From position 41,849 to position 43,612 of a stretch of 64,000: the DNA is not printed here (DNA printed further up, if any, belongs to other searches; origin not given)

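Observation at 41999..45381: Operon appended to map-bolA: acetolactate-synthase-like ThDP enzyme plus aldehyde dehydrogenase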

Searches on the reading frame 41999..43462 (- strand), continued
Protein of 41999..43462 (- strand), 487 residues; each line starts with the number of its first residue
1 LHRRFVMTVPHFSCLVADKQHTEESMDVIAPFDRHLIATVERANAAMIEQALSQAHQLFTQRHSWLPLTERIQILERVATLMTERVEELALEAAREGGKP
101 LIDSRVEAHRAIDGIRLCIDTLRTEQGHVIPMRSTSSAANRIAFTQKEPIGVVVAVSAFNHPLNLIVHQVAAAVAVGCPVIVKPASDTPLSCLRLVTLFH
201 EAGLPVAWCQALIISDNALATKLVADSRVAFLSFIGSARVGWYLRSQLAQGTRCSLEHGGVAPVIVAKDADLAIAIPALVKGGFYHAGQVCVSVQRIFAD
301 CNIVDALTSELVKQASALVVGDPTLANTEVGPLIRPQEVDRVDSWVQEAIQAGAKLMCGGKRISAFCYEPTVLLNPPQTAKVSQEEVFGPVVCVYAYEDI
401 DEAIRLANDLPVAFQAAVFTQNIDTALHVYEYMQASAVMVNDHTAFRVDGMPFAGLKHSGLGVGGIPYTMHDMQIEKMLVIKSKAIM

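Call 50: search_protein_families(library=pfam, proteins=[L132:3989-4888:+, L132:6511-8100:+, L136:2798-4966:+, L136:6575-7999:-, L146:3622-4818:-, L146:6739-8388:+, L146:2810-3604:-, L148:3534-4913:-, L148:6353-8296:-, L153:7330-8847:+], max_evalue=0.00001)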
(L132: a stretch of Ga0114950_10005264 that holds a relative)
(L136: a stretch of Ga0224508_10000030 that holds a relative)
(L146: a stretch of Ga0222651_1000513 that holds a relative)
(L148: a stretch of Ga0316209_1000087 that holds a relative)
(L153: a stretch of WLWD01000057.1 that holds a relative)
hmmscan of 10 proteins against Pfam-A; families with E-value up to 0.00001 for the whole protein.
L132:3989-4888:+ (299 aa): 0 families

L132:6511-8100:+ (529 aa): 1 family
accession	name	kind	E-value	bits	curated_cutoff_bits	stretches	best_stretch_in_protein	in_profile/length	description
PF01645.23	Glu_synthase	-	5.2e-88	296.1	20.4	1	126-468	39-368/369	Conserved region in glutamate synthase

L136:2798-4966:+ (722 aa): 6 families
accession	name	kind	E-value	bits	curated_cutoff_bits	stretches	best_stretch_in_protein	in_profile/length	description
PF04607.23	RelA_SpoT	-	1.5e-43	148.1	27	1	240-350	1-112/113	Region found in RelA / SpoT proteins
PF13328.12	HD_4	-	4.4e-33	114.6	27.2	1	24-181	1-156/156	HD domain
PF02824.27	TGS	-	3.2e-23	81.9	22.2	1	397-456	1-60/60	TGS domain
PF13291.12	ACT_4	-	5.8e-20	72.2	27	1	642-720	2-80/80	ACT domain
PF19296.4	RelA_AH_RIS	-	1.2e-09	39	23.8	1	475-621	5-175/185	RelA/SpoT, AH and RIS domains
PF01842.31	ACT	-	7.6e-06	26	27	0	649-713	3-65/66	ACT domain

L136:6575-7999:- (474 aa): 13 families
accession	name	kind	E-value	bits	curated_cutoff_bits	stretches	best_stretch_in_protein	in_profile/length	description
PF07992.20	Pyr_redox_2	-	4.5e-73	246.6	26.1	1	5-333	1-291/291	Pyridine nucleotide-disulphide oxidoreductase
PF02852.28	Pyr_redox_dim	-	9.6e-40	135.7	25.3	1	352-461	1-110/110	Pyridine nucleotide-disulphide oxidoreductase, dimerisation domain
PF00070.33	Pyr_redox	-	1.2e-20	74.2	22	1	183-257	1-79/82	Pyridine nucleotide-disulphide oxidoreductase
PF00890.30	FAD_binding_2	-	2e-11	44.2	20.4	1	6-51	1-46/414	FAD binding domain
PF03486.20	HI0933_like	-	8.8e-10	38.9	50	1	6-39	2-35/244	HI0933-like protein Rossmann domain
PF01134.28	GIDA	-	5.8e-09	35.9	22.1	1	6-81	1-67/391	Glucose inhibited division protein A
PF01262.27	AlaDh_PNT_C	-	1.1e-07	32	23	0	181-220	28-67/214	Alanine dehydrogenase/PNT, C-terminal domain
PF13450.12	NAD_binding_8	-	1.2e-07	32.3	21.9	0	9-35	1-27/68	NAD(P)-binding Rossmann-like domain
PF01494.25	FAD_binding_3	-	1.6e-07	31.3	22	0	5-38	2-35/349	FAD binding domain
PF01266.30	DAO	-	5.4e-07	29.9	27.9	0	6-74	1-71/353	FAD dependent oxidoreductase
PF02737.24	3HCDH_N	-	9.6e-07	29.3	22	0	184-238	2-56/180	3-hydroxyacyl-CoA dehydrogenase, NAD binding domain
PF13738.12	Pyr_redox_3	-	1.5e-06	28.1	30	0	141-317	122-305/305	Pyridine nucleotide-disulphide oxidoreductase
PF12831.13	FAD_oxidored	-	2.3e-06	27.6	27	1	6-35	1-30/416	FAD dependent oxidoreductase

L146:3622-4818:- (398 aa): 1 family
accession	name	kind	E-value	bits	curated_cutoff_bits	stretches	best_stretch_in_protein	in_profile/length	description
PF02515.22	CoA_transf_3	-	1.1e-113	380.6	23.3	1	9-375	2-366/366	CoA-transferase family III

L146:6739-8388:+ (549 aa): 1 family
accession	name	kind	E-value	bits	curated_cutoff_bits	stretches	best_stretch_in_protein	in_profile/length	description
PF00171.27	Aldedh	-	2.7e-171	570.6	23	1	83-542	1-461/461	Aldehyde dehydrogenase family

L146:2810-3604:- (264 aa): 2 families
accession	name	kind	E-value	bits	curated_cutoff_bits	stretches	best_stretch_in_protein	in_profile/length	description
PF00378.25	ECH_1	-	3.6e-56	190.7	27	1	12-263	2-250/251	Enoyl-CoA hydratase/isomerase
PF16113.10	ECH_2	-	8.4e-37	127.8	27.2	1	16-253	1-238/335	Enoyl-CoA hydratase/isomerase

L148:3534-4913:- (459 aa): 1 family
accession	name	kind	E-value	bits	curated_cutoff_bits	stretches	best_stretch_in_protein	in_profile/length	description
PF08334.16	T2SSG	-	1.1e-09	38.8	21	1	150-243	7-106/108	Type II secretion system (T2SS), protein G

L148:6353-8296:- (647 aa): 0 families

L153:7330-8847:+ (505 aa): 1 family
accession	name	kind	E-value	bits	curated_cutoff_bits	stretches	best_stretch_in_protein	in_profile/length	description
PF00171.27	Aldedh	-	1.5e-169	564.8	23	1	39-497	1-460/461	Aldehyde dehydrogenase family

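Call 51: list_cluster_members(proteins=[P0001, window:41999-43444:-, P0008, P0012])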
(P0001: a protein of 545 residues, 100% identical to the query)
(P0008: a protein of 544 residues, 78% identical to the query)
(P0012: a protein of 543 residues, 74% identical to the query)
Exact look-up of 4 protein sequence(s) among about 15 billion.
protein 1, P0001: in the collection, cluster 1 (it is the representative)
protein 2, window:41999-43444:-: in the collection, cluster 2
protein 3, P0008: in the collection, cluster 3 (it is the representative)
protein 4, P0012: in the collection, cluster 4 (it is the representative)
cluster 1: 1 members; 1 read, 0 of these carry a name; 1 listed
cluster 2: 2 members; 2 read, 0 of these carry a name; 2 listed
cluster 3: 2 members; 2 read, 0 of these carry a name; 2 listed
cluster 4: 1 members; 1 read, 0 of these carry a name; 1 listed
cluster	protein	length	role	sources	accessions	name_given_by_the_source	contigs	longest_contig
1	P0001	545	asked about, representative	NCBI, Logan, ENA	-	-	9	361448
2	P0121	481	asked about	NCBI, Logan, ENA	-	-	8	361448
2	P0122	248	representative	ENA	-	-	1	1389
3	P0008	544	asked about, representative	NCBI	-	-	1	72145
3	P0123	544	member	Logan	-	-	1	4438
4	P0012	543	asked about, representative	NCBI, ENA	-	-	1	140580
